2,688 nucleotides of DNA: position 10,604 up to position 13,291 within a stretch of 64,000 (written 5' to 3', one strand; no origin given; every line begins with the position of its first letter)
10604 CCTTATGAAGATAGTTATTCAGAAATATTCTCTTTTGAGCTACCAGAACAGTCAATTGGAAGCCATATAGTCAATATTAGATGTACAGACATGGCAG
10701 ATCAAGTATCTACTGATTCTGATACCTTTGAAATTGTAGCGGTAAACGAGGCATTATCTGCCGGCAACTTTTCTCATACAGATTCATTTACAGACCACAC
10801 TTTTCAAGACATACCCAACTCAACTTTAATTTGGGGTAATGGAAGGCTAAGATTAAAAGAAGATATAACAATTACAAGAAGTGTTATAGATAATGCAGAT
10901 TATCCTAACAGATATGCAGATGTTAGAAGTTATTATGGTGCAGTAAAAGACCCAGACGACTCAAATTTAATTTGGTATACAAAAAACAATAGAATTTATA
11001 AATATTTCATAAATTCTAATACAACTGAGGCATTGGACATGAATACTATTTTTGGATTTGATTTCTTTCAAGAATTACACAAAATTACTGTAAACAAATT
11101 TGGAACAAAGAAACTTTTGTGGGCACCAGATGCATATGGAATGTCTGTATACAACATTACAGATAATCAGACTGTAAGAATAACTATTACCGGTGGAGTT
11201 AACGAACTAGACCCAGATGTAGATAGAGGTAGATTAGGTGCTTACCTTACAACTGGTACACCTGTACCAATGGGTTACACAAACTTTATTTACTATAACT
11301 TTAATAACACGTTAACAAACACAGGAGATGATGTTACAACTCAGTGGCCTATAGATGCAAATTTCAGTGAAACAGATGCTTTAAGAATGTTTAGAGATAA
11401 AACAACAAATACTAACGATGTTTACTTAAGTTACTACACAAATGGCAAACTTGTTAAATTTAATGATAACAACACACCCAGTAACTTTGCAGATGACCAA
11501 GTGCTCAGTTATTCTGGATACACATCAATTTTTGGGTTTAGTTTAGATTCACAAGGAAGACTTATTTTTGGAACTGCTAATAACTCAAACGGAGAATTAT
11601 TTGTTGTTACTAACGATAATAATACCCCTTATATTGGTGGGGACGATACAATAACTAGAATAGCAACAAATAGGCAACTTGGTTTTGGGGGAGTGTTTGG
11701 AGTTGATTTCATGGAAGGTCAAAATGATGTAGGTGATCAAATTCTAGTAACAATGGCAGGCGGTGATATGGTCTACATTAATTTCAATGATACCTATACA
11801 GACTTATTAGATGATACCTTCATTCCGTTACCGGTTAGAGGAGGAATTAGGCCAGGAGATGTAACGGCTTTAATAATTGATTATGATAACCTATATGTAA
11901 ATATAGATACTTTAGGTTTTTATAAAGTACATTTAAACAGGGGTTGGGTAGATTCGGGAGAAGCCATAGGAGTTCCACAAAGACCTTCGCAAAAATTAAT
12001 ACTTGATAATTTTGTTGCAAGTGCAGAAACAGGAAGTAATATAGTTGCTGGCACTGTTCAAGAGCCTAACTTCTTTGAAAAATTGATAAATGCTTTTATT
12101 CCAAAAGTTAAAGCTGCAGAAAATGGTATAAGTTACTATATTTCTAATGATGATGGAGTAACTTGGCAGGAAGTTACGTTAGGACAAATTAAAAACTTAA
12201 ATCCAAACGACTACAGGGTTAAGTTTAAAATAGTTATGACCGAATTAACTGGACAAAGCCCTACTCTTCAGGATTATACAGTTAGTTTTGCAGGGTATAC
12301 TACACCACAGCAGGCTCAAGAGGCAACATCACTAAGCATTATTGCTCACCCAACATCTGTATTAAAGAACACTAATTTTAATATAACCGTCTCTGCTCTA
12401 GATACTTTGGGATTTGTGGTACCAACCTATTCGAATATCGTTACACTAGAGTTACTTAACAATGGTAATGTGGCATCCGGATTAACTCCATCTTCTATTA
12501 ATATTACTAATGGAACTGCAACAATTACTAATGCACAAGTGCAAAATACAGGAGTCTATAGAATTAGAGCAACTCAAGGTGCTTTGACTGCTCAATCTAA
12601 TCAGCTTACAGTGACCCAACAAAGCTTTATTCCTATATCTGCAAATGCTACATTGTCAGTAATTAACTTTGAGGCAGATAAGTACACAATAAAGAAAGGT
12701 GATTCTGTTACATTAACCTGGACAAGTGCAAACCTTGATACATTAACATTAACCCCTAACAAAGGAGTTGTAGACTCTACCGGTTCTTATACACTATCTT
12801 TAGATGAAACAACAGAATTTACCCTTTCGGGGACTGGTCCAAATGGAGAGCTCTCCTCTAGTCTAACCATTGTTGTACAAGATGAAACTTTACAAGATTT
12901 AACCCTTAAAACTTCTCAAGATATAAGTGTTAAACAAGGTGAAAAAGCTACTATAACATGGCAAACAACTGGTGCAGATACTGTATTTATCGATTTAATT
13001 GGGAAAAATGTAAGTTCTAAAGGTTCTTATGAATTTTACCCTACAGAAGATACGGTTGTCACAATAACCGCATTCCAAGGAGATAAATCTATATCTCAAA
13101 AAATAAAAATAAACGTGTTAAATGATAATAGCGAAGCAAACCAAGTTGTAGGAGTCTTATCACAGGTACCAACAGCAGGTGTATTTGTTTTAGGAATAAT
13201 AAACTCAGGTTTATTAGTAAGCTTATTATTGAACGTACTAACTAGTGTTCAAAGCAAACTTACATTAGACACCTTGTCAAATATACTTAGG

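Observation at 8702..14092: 1796-aa surface protein with double LamG head, Ig-like stalk and unusual polytopic CarboxypepD_reg-containing C-terminal anchor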

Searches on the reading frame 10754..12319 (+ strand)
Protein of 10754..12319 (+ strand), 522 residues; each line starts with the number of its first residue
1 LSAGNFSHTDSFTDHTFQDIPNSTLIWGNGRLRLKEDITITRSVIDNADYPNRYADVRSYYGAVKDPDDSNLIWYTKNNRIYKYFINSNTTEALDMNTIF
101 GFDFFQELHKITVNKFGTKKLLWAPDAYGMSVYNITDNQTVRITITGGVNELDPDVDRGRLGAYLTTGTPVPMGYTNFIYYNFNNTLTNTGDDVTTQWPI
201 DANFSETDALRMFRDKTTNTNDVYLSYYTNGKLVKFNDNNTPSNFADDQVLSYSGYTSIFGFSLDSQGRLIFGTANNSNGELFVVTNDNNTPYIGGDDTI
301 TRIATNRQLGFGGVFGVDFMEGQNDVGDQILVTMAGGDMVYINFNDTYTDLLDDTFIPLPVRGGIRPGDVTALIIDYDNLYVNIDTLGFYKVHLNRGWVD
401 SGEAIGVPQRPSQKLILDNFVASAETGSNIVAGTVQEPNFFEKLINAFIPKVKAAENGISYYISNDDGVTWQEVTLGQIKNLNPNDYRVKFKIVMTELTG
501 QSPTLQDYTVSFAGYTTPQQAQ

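Call 89: search_solved_structures(query=A7, max_evalue=10)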
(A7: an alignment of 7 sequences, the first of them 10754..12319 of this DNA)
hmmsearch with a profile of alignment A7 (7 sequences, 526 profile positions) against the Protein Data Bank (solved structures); distinct sequences matched with E-value up to 10: 2.
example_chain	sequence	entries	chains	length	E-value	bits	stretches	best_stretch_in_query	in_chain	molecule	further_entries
9iaq_A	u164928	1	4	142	0.35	12.8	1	7-42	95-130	HTH cro/C1-type domain-containing protein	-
6xr0_M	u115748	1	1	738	0.99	11.3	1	259-328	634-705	Melanotransferrin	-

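Call 90: search_protein_families(library=pfam, alignment_id=A7, max_evalue=0.1)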
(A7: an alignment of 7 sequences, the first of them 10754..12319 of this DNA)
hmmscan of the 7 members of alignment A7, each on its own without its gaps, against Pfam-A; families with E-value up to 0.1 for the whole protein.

A. member 1, window:10754-12319:+ (522 aa): 0 families

B. families by the number of members that match (of 7 scanned): 4 families
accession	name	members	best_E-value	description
PF02012.26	BNR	3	0.0047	BNR/Asp-box repeat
PF08450.18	SGL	1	0.0066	SMP-30/Gluconolactonase/LRE-like region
PF16181.10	RelB_transactiv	1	0.05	RelB transactivation domain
PF15902.12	Sortilin-Vps10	1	0.052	Sortilin, neurotensin receptor 3,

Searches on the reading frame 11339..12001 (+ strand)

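Call 5: search_protein_families(library=pfam, proteins=[window:11339-12001:+], max_evalue=1)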
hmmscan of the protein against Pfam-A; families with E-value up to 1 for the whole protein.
window:11339-12001:+ (221 aa): 1 family
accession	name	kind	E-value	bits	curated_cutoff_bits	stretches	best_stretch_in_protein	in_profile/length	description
PF07494.17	Reg_prop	-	0.028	15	20.4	0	62-81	5-24/24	Two component regulator propeller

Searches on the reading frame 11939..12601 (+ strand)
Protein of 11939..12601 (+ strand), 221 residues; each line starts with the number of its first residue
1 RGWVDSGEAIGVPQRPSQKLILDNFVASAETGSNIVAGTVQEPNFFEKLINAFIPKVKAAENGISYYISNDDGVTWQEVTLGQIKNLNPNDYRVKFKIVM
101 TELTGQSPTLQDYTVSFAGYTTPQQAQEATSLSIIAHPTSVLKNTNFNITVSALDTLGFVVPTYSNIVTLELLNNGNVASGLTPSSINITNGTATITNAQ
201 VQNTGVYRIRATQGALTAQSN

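Call 5: search_protein_families(library=pfam, proteins=[window:11939-12601:+], max_evalue=1)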
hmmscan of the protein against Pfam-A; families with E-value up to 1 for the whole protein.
window:11939-12601:+ (221 aa): 5 families
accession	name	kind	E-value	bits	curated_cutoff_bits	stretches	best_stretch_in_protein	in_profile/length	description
PF11080.13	GhoS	-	0.0055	17.1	21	1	74-155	13-89/94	Endoribonuclease GhoS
PF15902.12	Sortilin-Vps10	-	0.017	14.4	33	1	66-139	3-78/446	Sortilin, neurotensin receptor 3,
PF13927.12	Ig_3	-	0.084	13.8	30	1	174-212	37-77/78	Immunoglobulin domain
PF02012.26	BNR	-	0.088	13.3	27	1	67-77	1-11/12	BNR/Asp-box repeat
PF09235.17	SAM_Ste50p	-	0.1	13.3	21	1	72-103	37-70/75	Ste50p, sterile alpha motif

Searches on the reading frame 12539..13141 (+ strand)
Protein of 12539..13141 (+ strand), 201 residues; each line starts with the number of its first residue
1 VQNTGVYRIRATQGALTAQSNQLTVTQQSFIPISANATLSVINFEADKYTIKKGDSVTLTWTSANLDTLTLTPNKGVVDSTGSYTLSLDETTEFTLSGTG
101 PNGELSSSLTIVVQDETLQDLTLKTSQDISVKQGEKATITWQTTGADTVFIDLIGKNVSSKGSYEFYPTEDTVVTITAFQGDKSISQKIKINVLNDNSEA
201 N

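Call 5: search_protein_families(library=pfam, proteins=[window:12539-13141:+], max_evalue=1)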
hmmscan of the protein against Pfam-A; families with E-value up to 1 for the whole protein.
window:12539-13141:+ (201 aa): 11 families
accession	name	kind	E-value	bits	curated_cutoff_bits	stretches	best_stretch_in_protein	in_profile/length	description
PF25692.1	Phage_depo_C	-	0.00049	20.9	25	1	33-64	56-87/90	Phage depolymerase C-terminal beta sandwich domain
PF05506.17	PLipase_C_C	-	0.022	16.1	24.4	0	34-64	23-57/80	Bacterial phospholipase C, C-terminal domain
PF09244.16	Suc_Porlyase_C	-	0.027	15.4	23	1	49-78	8-38/67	Sucrose phosphorylase, C-terminal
PF05496.18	RuvB_N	-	0.035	14.3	27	1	99-192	39-131/159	Holliday junction DNA helicase RuvB P-loop domain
PF12733.13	Cadherin-like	-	0.11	13.4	24.2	0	55-113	27-86/89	Cadherin-like beta sandwich domain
PF24269.1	DUF7467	-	0.13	13.5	27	0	91-126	58-97/116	Domain of unknown function (DUF7467)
PF16820.11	PKD_3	-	0.17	12.2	26.3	0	44-67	8-31/68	PKD-like domain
PF10342.15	Kre9_KNH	-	0.25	12.5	24.6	0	129-158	6-37/94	Kre9/KNH-like N-terminal Ig-like domain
PF18283.7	CBM77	-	0.25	12.2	25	0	32-60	79-106/108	Carbohydrate binding module 77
PF17936.7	Big_6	-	0.5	11.1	27.6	1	74-115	38-83/83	Bacterial Ig domain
PF22681.2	Lmo2446-like_N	-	0.57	10.9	29.7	0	48-84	35-71/72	Lmo2446-like, N-terminal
